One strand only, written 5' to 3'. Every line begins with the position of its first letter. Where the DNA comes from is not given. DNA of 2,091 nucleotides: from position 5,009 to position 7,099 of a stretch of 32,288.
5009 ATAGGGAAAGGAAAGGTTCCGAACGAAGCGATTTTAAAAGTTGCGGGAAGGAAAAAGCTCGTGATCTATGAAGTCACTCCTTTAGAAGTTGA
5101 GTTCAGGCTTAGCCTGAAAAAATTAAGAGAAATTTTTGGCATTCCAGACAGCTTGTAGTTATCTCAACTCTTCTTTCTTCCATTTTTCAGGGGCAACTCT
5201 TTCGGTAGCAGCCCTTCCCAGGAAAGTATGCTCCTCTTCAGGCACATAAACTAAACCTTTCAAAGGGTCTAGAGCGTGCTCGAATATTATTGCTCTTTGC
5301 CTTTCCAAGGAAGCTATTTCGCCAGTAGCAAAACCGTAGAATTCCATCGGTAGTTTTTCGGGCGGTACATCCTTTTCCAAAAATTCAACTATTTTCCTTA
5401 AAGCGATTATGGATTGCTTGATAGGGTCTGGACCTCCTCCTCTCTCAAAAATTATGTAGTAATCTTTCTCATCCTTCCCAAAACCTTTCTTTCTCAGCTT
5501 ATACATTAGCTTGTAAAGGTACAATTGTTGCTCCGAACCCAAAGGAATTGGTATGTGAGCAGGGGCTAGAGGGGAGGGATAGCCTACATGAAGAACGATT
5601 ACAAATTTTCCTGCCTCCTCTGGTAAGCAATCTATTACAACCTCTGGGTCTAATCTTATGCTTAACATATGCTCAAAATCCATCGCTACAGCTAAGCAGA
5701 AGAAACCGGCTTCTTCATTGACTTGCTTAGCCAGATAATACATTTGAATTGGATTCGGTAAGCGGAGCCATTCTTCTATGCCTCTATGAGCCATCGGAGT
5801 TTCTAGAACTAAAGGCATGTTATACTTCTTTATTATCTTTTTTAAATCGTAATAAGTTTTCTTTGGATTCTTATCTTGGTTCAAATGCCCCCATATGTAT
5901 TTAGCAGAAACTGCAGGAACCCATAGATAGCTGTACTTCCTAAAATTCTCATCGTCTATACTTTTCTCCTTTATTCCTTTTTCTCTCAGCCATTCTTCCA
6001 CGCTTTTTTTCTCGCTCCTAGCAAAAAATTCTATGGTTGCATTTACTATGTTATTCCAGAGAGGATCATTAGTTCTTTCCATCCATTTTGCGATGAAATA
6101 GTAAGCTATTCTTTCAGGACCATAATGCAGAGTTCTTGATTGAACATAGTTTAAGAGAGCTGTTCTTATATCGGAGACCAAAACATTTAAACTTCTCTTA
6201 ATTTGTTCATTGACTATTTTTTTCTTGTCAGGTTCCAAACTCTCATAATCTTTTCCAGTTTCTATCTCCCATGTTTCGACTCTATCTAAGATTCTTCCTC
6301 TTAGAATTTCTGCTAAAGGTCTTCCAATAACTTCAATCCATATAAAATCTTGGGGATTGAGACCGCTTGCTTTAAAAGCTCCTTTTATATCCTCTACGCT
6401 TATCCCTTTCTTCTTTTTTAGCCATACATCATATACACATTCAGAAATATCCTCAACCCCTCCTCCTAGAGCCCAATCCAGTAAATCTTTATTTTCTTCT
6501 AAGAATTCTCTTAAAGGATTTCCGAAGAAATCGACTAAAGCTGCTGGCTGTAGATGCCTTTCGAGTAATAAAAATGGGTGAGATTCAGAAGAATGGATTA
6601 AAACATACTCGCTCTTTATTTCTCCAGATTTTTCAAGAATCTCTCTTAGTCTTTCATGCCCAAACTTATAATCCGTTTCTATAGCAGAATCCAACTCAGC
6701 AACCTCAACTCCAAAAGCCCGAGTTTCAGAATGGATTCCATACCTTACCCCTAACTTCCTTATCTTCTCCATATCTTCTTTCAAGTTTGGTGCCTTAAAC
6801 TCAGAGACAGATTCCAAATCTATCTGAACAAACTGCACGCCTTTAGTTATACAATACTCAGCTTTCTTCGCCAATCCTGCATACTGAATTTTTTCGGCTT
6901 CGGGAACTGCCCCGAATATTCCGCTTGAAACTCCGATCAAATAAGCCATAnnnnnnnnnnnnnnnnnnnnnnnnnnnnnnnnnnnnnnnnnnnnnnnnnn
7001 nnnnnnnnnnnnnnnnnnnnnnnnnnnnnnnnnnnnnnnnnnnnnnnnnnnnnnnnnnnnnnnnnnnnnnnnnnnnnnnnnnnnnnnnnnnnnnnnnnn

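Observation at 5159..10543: Candidate undescribed membrane-associated system: seven uncharacterised genes in two divergent, translationally coupled operons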

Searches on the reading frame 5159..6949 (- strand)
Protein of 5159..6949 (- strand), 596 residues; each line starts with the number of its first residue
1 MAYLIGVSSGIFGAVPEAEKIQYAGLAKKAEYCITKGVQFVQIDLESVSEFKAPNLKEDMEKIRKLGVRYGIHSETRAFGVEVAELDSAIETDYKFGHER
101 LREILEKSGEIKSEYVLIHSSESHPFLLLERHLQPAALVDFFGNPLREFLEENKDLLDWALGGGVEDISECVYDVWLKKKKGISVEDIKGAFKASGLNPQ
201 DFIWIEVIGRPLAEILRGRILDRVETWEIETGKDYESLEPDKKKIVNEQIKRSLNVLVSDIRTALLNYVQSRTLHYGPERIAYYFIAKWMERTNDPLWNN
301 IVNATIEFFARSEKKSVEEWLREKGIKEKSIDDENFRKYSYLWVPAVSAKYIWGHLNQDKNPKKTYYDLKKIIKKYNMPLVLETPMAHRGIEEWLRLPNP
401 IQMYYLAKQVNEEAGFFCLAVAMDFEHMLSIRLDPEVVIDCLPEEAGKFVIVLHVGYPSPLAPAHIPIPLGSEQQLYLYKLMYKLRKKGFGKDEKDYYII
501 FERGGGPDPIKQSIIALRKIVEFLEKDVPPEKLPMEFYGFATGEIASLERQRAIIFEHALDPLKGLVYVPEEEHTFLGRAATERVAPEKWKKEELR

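Call 3: search_protein_families(library=pfam, proteins=[window:5159-6949:-], max_evalue=1)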
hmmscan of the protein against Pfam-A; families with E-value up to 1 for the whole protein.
window:5159-6949:- (596 aa): 1 family
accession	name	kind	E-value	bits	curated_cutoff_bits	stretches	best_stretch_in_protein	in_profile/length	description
PF04695.18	Pex14_N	-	0.35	11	23.2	0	179-193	31-45/46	Pex14 N-terminal domain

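Call 4: search_protein_families(library=ncbifam, proteins=[window:5159-6949:-], max_evalue=1)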
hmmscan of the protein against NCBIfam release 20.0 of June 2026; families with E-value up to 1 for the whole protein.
window:5159-6949:- (596 aa): 0 families

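Call 8: search_protein_families(library=padloc, proteins=[window:5159-6949:-], max_evalue=1)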
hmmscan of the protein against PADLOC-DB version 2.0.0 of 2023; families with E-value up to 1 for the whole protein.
window:5159-6949:- (596 aa): 0 families

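Call 9: search_protein_families(library=phrogs, proteins=[window:5159-6949:-], max_evalue=1)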
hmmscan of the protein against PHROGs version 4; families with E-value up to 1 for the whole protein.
window:5159-6949:- (596 aa): 0 families

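Call 10: search_solved_structures(query=window:5159-6949:-, max_evalue=10)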
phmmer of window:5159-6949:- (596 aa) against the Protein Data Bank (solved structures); distinct sequences matched with E-value up to 10: 1.
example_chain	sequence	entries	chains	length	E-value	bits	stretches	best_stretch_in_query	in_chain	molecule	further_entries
6nx2_A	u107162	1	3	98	0.57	11.9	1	92-171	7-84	Design construct AAA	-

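Call 18: find_homologous_proteins(query=window:5159-6949:-)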
Query window:5159-6949:- (596 aa): 287 proteins with E <= 0.001 among 8000 candidates; the best 120 are listed.
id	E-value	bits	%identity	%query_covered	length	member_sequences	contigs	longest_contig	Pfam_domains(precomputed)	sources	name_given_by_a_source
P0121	0.0e+0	1357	100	100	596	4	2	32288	-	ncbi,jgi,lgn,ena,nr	ncbi:MAG: hypothetical protein DRP00_01960 [Candidatus Aenigmatarchaeota archaeon]|nr:MAG: hypotheti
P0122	0.0e+0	1102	79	100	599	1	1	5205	-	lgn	-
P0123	0.0e+0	1090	78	100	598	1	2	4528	-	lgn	-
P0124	0.0e+0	1045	76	100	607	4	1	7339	-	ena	-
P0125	1.5e-297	1006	75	100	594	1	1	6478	-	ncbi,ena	-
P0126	1.7e-295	999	74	100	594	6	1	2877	-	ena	-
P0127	1.0e-282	957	69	100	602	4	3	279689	-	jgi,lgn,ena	jgi:hypothetical protein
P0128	3.3e-282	956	69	100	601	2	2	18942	-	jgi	jgi:hypothetical protein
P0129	1.0e-274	931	69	100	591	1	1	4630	-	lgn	-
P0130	3.1e-267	906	68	100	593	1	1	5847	-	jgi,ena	-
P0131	2.9e-265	900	67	100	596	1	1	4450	-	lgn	-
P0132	5.2e-263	892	66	100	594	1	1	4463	-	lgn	-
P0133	9.8e-261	885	65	100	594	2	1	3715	-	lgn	-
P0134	1.7e-254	864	66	100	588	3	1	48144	-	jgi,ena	-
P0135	2.9e-252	857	63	100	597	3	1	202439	-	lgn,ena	-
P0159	5.6e-216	737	57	100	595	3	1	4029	-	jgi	jgi:sugar phosphate isomerase/epimerase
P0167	1.0e-201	690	56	100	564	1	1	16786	-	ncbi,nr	ncbi:MAG: hypothetical protein QMD14_01985 [Candidatus Aenigmarchaeota archaeon]|nr:hypothetical pro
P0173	9.2e-197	673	54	100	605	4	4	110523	-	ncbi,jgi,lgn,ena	ncbi:MAG: hypothetical protein QXR09_01285 [Candidatus Aenigmatarchaeota archaeon]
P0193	1.0e-189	650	52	100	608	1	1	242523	-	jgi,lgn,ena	-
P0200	1.7e-186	640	52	100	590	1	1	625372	-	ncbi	-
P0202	7.1e-186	637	52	100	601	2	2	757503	-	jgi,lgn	jgi:hypothetical protein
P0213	1.4e-180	620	52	100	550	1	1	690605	-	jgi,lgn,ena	-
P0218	1.7e-177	610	50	100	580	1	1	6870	-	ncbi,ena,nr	ncbi:MAG TPA: hypothetical protein VJ343_00010 [archaeon]|nr:hypothetical protein [archaeon]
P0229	4.2e-174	599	51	100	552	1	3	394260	-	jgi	jgi:hypothetical protein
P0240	7.6e-168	578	48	100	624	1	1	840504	-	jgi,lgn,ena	-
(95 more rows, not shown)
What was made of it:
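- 5159..6949 (-): A: 596-aa probable metal-dependent enzyme, a split xylose-isomerase-like TIM barrel with a ~220-aa insertion (residues ~150-365). 287 homologs, all named ones Aenigmatarchaeota (call 18).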

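Call 21: search_solved_structures(query=A2, max_evalue=10, show_alignments=3)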
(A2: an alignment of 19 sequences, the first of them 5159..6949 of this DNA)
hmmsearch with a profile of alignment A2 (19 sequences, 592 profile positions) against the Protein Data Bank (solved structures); distinct sequences matched with E-value up to 10: 2.
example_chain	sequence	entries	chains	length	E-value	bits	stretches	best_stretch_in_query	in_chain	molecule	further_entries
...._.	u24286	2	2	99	0.6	11.8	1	31-77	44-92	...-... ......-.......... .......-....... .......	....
6qz9_A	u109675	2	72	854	1.4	10.5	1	124-181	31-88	Pre-neck appendage protein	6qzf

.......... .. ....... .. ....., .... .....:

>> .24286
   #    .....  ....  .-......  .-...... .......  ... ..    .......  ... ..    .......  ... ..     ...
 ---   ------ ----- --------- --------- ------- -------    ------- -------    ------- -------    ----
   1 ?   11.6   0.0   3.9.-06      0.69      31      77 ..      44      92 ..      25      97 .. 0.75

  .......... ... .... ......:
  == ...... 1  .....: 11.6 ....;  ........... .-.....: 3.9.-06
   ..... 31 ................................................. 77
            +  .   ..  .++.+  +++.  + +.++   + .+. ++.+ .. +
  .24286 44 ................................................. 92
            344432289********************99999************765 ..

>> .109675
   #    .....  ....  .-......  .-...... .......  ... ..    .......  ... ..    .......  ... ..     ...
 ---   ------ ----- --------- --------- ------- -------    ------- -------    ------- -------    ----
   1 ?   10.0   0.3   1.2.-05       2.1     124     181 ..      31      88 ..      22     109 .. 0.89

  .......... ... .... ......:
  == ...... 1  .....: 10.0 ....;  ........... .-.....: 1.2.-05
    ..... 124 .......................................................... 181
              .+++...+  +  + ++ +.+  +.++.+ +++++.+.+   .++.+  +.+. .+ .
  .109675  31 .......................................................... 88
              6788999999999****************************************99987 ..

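Call 22: search_protein_families(library=pfam, alignment_id=A2, max_evalue=0.1)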
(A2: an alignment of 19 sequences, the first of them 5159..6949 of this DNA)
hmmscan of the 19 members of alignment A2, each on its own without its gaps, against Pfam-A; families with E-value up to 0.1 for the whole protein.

A. member 1, window:5159-6949:- (596 aa): 0 families

B. families by the number of members that match (of 19 scanned): 8 families
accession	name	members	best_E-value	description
PF01261.30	AP_endonuc_2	4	8e-05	Xylose isomerase-like TIM barrel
PF12095.13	CRR7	1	0.024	Protein CHLORORESPIRATORY REDUCTION 7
PF20252.3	BIG2_C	1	0.027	BIG2 C-terminal domain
PF24852.1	DUF7726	1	0.029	Domain of unknown function (DUF7726)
PF25423.1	DUF7893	1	0.048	Domain of unknown function (DUF7893)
PF11964.13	SpoIIAA-like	1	0.071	SpoIIAA-like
PF07026.16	DUF1317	1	0.093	Protein of unknown function (DUF1317)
PF00152.25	tRNA-synt_2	1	0.094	tRNA synthetases class II (D, K and N)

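Call 38: search_protein_families(library=pfam, proteins=[P0159, P0167, P0173, P0193, P0200, P0202, P0213, P0218, P0229, P0240], max_evalue=0.05)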
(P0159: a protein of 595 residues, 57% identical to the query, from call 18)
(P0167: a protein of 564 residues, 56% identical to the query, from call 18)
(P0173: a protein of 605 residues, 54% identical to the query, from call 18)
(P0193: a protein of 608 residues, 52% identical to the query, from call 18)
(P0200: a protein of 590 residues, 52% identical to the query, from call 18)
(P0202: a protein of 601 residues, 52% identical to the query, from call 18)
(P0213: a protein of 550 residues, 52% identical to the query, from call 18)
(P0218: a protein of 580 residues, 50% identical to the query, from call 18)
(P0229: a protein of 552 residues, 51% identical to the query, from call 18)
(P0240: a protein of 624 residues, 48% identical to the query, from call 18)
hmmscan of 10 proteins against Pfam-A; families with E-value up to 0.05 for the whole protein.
P0159 (595 aa): 1 family
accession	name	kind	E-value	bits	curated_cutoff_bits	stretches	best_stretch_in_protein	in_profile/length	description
PF01261.30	AP_endonuc_2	-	8e-05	22.9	31.1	0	37-125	8-94/249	Xylose isomerase-like TIM barrel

P0167 (564 aa): 1 family
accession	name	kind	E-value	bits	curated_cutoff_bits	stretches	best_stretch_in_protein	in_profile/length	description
PF12095.13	CRR7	-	0.024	15.4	25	0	465-505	10-48/84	Protein CHLORORESPIRATORY REDUCTION 7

P0173 (605 aa): 0 families

P0193 (608 aa): 0 families

P0200 (590 aa): 0 families

P0202 (601 aa): 0 families

P0213 (550 aa): 0 families

P0218 (580 aa): 0 families

P0229 (552 aa): 0 families

P0240 (624 aa): 1 family
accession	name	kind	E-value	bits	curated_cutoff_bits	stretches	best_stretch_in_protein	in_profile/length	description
PF01261.30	AP_endonuc_2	-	0.017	15.3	31.1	0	404-466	115-173/249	Xylose isomerase-like TIM barrel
